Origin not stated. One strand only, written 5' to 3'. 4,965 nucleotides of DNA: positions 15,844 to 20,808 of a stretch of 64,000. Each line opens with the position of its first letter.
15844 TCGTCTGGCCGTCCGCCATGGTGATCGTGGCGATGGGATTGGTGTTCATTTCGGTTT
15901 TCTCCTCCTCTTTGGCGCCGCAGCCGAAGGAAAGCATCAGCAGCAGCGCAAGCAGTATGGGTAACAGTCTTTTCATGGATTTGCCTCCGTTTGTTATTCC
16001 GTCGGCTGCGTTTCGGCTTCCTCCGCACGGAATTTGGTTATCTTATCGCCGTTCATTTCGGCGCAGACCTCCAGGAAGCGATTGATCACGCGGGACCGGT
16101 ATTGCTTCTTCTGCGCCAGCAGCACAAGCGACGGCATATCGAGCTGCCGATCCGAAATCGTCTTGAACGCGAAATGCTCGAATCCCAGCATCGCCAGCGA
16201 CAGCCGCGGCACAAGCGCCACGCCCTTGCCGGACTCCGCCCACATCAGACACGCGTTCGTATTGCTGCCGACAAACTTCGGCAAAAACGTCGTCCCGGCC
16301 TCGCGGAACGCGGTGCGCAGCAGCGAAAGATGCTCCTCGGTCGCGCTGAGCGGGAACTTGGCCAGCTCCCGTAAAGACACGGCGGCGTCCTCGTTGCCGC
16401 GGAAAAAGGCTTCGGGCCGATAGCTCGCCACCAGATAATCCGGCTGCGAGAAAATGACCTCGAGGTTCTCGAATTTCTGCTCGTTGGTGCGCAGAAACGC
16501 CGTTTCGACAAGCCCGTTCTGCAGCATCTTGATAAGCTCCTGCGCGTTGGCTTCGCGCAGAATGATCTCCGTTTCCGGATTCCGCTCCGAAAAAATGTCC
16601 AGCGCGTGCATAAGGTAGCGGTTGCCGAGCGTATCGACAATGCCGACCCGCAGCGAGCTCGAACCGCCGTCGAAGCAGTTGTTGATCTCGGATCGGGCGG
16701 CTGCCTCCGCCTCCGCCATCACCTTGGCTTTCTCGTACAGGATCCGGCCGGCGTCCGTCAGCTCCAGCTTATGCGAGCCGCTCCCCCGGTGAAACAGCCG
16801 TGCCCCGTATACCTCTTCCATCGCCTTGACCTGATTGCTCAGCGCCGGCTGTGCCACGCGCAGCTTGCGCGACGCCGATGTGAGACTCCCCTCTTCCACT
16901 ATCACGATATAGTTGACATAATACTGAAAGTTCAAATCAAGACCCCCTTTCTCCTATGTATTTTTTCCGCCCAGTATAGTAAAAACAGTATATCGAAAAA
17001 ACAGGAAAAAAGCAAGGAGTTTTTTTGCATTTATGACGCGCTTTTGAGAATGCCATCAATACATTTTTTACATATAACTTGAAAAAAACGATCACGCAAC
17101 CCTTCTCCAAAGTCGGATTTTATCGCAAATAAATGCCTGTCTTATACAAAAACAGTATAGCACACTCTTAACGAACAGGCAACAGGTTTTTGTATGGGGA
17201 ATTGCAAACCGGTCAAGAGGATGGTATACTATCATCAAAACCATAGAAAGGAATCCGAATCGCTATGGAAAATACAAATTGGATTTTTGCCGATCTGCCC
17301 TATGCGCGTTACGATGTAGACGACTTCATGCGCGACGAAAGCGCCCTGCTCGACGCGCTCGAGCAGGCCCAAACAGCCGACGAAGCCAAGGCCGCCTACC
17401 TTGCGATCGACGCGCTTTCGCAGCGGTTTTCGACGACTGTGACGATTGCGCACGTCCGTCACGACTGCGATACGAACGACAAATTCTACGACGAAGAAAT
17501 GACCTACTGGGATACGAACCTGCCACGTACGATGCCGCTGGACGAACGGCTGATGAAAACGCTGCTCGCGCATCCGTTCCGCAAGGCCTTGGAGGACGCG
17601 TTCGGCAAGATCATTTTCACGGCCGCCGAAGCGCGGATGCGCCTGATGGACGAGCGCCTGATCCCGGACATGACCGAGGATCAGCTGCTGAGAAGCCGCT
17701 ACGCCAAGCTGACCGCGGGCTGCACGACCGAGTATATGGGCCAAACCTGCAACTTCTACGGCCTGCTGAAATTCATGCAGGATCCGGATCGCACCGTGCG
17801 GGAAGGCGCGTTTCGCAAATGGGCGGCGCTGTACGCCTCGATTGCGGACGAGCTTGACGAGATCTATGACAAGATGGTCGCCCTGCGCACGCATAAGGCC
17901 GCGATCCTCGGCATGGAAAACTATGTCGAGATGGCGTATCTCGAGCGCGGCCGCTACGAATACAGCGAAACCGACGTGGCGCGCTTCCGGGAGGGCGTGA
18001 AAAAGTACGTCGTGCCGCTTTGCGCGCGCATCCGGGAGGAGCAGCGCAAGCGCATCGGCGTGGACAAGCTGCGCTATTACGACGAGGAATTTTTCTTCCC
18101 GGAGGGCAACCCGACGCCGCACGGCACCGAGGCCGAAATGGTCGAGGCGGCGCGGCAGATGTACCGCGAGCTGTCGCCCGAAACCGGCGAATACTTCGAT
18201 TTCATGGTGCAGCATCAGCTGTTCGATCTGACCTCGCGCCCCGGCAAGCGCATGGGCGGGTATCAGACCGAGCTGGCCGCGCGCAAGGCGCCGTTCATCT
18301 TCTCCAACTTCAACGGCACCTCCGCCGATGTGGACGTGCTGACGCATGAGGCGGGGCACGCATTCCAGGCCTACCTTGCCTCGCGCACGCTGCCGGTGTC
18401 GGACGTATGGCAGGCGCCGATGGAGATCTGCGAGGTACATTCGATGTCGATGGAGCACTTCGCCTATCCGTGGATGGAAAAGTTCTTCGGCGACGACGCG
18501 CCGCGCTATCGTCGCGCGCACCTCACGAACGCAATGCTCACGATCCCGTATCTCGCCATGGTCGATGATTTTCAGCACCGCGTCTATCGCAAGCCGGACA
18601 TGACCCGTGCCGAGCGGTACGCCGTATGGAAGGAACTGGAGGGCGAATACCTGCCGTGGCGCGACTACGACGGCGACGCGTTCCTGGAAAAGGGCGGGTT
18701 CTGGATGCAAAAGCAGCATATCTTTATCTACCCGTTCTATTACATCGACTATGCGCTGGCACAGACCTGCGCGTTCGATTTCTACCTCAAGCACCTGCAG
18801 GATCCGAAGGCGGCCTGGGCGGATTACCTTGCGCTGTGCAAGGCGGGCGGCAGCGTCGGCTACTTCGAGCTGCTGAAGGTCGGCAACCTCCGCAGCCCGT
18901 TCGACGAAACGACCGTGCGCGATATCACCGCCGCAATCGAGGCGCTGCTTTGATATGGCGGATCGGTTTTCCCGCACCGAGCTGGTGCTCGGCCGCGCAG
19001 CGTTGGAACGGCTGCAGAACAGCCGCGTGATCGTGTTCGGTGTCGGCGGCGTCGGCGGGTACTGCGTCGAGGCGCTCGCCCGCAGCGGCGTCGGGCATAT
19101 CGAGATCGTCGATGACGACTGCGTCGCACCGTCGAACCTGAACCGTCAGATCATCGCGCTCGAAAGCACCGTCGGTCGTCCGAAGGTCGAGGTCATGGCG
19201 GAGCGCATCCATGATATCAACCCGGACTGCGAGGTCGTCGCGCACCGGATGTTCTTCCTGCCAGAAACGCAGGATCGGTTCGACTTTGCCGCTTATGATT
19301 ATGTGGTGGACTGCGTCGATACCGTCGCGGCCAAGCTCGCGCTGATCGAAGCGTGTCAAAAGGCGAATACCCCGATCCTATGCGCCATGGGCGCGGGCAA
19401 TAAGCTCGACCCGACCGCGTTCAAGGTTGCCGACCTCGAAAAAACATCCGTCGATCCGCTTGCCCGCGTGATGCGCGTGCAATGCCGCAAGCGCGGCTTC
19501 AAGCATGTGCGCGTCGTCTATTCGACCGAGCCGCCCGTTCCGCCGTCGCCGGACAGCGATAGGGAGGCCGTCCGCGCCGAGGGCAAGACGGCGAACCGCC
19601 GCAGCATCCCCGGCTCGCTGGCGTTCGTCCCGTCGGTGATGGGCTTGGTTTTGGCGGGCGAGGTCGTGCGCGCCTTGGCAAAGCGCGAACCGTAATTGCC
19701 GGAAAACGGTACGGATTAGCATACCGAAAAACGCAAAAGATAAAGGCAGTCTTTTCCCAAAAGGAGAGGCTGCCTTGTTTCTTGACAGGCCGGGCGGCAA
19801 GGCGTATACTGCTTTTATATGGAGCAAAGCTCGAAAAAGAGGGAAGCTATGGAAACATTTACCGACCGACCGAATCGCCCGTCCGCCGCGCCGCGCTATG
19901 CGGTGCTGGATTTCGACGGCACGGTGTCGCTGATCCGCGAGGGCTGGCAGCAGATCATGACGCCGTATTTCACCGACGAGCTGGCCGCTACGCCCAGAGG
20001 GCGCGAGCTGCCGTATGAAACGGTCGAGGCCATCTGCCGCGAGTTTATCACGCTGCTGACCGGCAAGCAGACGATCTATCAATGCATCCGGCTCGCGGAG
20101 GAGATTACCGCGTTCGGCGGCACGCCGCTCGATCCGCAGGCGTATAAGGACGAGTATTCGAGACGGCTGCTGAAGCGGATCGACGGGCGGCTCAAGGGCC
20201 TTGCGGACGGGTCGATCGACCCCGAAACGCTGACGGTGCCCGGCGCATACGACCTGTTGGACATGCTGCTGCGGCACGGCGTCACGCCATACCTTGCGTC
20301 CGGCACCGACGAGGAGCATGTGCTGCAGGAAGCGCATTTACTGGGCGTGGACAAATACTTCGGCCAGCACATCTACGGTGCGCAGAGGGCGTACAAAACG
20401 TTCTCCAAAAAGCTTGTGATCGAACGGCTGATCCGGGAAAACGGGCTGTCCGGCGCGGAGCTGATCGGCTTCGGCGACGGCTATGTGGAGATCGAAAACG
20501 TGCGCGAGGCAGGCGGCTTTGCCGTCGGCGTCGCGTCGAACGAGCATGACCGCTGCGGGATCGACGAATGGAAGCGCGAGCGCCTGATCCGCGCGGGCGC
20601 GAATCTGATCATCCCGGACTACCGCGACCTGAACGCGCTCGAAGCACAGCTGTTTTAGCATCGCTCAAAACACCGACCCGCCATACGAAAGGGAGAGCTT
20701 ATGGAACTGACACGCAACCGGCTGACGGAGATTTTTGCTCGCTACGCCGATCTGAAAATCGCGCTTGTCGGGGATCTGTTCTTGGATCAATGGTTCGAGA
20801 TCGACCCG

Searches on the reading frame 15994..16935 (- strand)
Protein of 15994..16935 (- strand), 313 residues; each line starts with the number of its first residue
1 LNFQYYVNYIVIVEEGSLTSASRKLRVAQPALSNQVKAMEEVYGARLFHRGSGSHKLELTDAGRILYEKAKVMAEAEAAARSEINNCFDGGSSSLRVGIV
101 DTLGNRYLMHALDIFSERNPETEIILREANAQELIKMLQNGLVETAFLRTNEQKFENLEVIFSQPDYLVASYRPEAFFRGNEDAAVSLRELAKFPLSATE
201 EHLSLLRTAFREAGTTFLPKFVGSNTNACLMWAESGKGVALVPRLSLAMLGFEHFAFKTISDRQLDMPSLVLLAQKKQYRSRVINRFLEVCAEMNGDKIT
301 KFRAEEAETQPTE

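Call 20: search_protein_families(library=pfam, proteins=[window:15994-16935:-])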
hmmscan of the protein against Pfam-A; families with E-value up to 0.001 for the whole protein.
window:15994-16935:- (313 aa): 2 families
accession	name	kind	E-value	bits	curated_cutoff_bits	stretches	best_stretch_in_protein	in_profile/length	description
PF03466.25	LysR_substrate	-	6.6e-26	91.4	28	1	90-293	3-206/209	LysR substrate binding domain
PF00126.33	HTH_1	-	8e-16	58.2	26.6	1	10-64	8-60/60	Bacterial regulatory helix-turn-helix protein, lysR family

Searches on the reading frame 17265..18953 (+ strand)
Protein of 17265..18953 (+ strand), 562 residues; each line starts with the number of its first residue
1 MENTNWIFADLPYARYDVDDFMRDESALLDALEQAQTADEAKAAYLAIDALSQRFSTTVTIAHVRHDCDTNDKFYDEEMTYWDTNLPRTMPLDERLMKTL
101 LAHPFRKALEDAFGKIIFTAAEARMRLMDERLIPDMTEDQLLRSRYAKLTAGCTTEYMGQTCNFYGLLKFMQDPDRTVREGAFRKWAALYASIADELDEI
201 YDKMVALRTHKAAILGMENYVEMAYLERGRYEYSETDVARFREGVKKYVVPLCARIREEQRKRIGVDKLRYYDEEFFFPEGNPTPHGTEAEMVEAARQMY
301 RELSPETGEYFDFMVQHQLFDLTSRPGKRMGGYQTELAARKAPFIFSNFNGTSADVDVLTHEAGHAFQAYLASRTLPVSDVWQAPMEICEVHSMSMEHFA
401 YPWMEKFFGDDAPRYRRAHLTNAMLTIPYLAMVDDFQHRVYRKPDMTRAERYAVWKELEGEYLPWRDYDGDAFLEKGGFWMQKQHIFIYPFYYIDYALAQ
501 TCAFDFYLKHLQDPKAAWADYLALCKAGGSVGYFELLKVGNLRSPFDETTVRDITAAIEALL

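Call 20: search_protein_families(library=pfam, proteins=[window:17265-18953:+])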
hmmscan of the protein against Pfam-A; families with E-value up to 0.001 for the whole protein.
window:17265-18953:+ (562 aa): 1 family
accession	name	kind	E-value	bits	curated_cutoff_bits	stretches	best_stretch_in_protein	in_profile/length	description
PF01432.26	Peptidase_M3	-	1.4e-31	110.8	27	2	316-548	185-449/457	Peptidase family M3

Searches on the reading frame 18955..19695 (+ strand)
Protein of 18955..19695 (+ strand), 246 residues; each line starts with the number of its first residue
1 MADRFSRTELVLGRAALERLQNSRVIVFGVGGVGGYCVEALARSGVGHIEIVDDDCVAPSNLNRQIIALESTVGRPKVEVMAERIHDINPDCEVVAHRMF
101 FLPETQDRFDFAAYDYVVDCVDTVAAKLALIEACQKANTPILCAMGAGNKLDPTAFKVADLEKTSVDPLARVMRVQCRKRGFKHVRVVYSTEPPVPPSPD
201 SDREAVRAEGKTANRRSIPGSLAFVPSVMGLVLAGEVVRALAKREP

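Call 20: search_protein_families(library=pfam, proteins=[window:18955-19695:+])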
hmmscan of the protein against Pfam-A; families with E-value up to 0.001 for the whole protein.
window:18955-19695:+ (246 aa): 1 family
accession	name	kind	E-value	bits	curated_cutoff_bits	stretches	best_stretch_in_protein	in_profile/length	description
PF00899.27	ThiF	-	1.3e-45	155.9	28.1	1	11-244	9-205/238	ThiF family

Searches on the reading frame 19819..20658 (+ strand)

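Call 16: search_protein_families(library=pfam, proteins=[window:19819-20658:+])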
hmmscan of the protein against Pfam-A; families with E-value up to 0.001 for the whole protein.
window:19819-20658:+ (279 aa): 2 families
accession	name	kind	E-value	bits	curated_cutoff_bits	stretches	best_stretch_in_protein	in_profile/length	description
PF00702.32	Hydrolase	-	1.7e-08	35.6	26.4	1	28-232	4-191/191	haloacid dehalogenase-like hydrolase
PF13419.12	HAD_2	-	0.00042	20.9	23.8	1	94-235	35-175/178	Haloacid dehalogenase-like hydrolase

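Call 66: search_protein_families(library=ncbifam, proteins=[window:19819-20658:+], max_evalue=1e-15)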
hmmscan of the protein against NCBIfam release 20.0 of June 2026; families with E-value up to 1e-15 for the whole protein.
window:19819-20658:+ (279 aa): 0 families
